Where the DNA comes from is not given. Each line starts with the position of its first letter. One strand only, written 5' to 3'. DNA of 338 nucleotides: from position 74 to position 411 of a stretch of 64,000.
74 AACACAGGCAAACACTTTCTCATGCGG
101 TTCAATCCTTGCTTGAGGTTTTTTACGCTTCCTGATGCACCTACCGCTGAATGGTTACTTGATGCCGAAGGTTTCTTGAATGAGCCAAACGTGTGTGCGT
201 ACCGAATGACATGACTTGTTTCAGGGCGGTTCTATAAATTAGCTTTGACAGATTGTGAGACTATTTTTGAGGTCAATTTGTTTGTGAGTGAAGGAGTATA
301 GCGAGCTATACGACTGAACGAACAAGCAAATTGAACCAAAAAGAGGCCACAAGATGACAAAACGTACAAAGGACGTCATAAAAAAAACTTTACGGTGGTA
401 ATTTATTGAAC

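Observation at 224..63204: Very dense MITE family across the window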

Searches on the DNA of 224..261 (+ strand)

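Call 57: search_dna_similar(query=window:224-261:+, collection=plasmids, mode=distant, max_evalue=10, max_rows=15)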
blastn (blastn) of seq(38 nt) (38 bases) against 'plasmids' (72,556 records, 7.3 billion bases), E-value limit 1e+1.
Records with a match: 5; places in all: 5; records where one place covers at least 80% of the query: 0.
Best place of each record, by identity: >=99% 2; 90-95% 3.
By first word of the organism name: Listeria 2; Bacillus 2; Psychrobacter 1.
By predicted mobility (MOB-suite, as given by PLSDB): non-mobilizable 5.
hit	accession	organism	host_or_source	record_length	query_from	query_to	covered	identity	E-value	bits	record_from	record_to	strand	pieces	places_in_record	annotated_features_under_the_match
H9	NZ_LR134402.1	Listeria monocytogenes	Homo sapiens,Vein blood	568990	8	34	71%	92.6%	3e-2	41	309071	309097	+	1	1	none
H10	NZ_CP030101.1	Listeria monocytogenes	Environment,water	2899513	8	34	71%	92.6%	3e-2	41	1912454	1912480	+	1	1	none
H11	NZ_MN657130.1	Psychrobacter sp.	-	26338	11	33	61%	91.3%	5e+0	34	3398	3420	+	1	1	none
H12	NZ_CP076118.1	Bacillus amyloliquefaciens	Apostichopus japonicus,cell culture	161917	14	31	47%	100.0%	5e+0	34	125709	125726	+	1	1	HU family DNA-binding protein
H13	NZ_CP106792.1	Bacillus subtilis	chicken,pure culture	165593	14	31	47%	100.0%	5e+0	34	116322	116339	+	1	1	HU family DNA-binding protein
